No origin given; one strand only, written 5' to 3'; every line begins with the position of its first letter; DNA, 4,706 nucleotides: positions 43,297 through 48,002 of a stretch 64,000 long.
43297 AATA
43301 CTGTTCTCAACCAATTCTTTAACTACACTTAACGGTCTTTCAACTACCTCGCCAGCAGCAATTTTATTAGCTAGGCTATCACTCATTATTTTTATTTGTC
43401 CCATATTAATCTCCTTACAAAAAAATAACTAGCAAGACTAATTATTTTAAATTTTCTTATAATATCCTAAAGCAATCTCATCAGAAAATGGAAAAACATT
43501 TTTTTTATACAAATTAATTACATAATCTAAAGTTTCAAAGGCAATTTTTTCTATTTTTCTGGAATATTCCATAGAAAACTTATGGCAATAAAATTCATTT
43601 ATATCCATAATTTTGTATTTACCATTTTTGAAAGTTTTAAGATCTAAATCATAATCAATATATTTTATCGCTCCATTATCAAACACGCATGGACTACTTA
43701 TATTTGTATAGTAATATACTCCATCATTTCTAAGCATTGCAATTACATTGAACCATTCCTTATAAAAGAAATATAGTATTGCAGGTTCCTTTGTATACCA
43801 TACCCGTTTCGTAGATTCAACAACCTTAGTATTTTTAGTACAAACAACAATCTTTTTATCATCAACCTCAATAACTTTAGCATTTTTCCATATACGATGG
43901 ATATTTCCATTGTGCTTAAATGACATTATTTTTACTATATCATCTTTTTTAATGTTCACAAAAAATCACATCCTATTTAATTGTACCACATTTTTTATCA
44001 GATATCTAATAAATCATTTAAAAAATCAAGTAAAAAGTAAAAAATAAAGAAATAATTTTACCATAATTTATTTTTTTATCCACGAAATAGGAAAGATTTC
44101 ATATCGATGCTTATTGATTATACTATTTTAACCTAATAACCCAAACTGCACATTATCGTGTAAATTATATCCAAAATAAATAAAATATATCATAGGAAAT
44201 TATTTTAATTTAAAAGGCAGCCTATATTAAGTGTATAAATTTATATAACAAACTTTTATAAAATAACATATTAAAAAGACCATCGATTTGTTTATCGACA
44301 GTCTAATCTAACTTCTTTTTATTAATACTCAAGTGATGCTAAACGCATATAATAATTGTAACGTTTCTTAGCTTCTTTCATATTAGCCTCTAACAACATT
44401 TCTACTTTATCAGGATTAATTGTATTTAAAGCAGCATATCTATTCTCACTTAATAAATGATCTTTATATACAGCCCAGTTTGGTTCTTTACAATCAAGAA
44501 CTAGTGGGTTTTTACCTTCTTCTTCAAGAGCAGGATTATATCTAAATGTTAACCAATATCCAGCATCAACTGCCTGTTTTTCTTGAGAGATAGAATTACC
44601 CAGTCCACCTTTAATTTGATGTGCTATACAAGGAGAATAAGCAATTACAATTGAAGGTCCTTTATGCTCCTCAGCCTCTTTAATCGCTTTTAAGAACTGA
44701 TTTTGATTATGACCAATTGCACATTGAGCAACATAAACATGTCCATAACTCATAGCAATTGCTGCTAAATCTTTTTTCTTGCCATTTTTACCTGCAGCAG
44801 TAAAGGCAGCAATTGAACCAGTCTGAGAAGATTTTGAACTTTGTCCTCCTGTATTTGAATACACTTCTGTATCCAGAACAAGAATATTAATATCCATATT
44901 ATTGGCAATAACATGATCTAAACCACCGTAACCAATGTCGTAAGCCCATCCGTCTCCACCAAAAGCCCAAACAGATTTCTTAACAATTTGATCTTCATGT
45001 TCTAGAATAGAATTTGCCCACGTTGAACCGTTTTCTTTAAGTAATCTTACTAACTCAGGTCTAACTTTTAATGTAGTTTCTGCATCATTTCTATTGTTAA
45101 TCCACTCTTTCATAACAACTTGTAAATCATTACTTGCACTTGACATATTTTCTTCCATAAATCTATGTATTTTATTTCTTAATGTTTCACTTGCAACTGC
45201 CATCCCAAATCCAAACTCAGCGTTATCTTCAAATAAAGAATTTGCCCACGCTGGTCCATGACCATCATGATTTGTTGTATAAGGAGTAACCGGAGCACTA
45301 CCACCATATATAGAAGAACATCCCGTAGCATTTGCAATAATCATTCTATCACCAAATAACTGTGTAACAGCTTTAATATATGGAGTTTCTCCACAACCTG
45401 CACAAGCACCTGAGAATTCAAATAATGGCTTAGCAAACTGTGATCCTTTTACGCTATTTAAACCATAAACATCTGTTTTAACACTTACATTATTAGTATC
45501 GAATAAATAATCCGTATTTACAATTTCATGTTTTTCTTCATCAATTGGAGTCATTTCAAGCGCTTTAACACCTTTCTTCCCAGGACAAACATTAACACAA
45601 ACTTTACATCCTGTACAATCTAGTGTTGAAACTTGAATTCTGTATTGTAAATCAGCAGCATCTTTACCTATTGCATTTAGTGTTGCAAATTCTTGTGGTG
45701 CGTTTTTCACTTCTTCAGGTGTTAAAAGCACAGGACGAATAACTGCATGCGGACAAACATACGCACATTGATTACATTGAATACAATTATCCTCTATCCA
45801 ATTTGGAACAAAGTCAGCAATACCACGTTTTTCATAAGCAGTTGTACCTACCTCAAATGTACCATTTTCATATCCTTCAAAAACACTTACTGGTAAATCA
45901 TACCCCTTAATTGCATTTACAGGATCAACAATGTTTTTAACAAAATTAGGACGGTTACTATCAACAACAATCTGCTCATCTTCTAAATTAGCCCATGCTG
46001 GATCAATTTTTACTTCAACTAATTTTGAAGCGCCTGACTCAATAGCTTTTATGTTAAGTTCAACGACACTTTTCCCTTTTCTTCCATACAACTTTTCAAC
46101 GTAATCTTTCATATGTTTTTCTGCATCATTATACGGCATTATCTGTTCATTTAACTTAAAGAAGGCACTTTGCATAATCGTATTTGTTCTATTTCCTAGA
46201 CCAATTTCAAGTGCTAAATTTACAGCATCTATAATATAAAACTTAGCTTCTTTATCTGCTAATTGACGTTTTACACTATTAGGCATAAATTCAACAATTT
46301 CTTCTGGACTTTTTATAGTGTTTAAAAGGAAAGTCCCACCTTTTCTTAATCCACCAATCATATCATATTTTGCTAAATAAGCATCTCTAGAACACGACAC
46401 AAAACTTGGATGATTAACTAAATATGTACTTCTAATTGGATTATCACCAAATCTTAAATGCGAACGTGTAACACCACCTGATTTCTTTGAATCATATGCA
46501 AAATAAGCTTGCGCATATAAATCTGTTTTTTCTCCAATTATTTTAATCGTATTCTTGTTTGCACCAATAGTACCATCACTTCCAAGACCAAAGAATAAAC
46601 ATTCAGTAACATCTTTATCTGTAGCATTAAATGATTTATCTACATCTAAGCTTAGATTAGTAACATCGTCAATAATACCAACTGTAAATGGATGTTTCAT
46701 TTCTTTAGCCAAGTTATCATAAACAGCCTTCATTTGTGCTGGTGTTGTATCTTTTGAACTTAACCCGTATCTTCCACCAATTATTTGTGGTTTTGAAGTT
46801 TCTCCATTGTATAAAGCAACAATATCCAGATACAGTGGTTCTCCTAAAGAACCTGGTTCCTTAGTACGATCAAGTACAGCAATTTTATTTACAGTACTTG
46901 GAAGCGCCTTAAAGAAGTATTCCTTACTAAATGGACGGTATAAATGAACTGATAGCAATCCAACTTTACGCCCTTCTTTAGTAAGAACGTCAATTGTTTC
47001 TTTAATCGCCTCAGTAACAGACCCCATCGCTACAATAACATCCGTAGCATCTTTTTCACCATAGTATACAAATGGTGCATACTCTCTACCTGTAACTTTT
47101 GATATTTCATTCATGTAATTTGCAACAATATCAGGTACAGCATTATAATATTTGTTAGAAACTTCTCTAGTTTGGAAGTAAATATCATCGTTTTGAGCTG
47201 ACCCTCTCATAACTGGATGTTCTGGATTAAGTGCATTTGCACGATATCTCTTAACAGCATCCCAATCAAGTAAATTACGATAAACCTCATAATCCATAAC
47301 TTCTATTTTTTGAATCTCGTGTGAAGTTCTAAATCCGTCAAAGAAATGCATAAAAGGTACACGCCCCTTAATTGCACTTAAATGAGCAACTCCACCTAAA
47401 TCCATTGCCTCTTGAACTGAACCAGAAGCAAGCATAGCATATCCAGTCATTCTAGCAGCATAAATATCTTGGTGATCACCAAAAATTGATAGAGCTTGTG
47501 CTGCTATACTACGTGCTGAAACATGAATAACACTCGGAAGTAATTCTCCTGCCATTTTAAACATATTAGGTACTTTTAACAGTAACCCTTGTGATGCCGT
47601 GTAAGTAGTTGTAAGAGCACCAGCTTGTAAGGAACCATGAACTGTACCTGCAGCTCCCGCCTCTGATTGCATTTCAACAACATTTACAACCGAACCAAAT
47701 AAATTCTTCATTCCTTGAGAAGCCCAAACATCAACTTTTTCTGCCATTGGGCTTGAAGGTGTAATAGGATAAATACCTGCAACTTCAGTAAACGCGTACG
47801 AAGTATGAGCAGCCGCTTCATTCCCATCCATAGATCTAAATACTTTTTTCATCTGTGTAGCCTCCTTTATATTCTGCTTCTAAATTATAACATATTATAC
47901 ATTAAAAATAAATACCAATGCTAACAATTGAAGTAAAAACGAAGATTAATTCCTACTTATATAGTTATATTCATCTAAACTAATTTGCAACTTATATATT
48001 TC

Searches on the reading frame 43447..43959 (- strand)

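Call 52: search_protein_families(library=pfam, proteins=[window:43447-43959:-], max_evalue=0.0001)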
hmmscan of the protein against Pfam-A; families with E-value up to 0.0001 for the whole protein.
window:43447-43959:- (170 aa): 1 family
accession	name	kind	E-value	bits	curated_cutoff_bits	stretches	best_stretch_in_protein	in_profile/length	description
PF04167.18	DUF402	-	9.3e-16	58.2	23.9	1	59-123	2-68/68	Protein of unknown function (DUF402)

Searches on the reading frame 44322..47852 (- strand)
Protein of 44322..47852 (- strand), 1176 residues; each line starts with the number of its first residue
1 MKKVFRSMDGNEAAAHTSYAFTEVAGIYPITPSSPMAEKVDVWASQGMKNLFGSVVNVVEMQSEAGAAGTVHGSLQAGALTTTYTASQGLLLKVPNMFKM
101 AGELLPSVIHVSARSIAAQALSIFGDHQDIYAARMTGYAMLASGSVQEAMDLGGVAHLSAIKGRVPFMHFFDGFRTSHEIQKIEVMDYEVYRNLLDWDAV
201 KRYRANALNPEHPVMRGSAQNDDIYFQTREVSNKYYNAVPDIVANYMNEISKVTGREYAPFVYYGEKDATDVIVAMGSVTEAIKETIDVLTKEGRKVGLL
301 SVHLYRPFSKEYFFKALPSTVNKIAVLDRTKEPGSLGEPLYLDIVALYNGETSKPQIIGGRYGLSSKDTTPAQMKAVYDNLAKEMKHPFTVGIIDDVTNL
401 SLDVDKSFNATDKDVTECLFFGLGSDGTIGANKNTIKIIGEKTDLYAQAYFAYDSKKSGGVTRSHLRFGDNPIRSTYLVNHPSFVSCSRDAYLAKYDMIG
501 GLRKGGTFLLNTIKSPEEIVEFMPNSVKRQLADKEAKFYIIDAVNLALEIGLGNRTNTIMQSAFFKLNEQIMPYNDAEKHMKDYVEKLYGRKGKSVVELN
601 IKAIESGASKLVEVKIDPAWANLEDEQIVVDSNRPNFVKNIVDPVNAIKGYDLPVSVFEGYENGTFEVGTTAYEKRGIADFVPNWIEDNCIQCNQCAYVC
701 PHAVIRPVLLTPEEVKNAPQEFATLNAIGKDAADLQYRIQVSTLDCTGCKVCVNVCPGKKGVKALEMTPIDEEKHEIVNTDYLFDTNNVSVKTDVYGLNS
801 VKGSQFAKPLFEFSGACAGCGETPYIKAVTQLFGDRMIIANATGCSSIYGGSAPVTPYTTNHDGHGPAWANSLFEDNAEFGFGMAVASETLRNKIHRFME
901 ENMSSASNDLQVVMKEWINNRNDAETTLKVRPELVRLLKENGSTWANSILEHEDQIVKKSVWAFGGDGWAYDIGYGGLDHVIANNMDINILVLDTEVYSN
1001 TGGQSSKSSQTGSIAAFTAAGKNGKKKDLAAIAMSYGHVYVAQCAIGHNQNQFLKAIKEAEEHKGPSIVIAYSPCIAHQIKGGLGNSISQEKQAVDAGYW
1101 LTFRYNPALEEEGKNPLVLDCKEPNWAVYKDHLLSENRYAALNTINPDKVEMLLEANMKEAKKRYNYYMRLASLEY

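Call 52: search_protein_families(library=pfam, proteins=[window:44322-47852:-], max_evalue=0.0001)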
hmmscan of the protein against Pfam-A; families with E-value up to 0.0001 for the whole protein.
window:44322-47852:- (1176 aa): 15 families
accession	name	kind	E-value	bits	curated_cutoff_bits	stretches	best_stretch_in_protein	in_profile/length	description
PF01855.24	POR_N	-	4.1e-75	252.9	27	1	22-247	7-230/231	Pyruvate flavodoxin/ferredoxin oxidoreductase, thiamine diP-bdg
PF01558.24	POR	-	7.1e-29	101.6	27.4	1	424-608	1-172/173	Pyruvate ferredoxin/flavodoxin oxidoreductase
PF10371.14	EKR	-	3.7e-19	68.7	27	1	625-679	3-55/55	Domain of unknown function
PF02775.26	TPP_enzyme_C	-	5.2e-14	52.7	21.9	1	958-1070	46-150/151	Thiamine pyrophosphate enzyme, C-terminal TPP binding domain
PF17147.9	PFOR_II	-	1.5e-13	51.4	27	1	271-372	3-100/102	Pyruvate:ferredoxin oxidoreductase core domain II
PF13484.11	Fer4_16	-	1.4e-08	35.8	30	1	689-757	1-64/66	4Fe-4S double cluster binding domain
PF12838.12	Fer4_7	-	3e-07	31.2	27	1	689-757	1-49/52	4Fe-4S dicluster domain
PF13187.11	Fer4_9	-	5.8e-07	29.9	27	1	689-758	1-49/52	4Fe-4S dicluster domain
PF14697.11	Fer4_21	-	8.1e-07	29.5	35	0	687-758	5-53/59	4Fe-4S dicluster domain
PF12837.12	Fer4_6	-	9.2e-07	29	25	1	682-705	1-24/24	4Fe-4S binding domain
PF00037.32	Fer4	-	2e-06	27.8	21.1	1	684-706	2-24/24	4Fe-4S binding domain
PF13237.11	Fer4_10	-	3.3e-06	27.4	25.5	1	687-757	6-53/53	4Fe-4S dicluster domain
PF13183.11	Fer4_8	-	6.2e-06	27.1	27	1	688-757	3-65/68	4Fe-4S dicluster domain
PF12797.12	Fer4_2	-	7.1e-06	26.1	24.5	0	742-757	6-21/22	4Fe-4S binding domain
PF13534.11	Fer4_17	-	1.5e-05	25.9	22.2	0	688-703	44-59/61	4Fe-4S dicluster domain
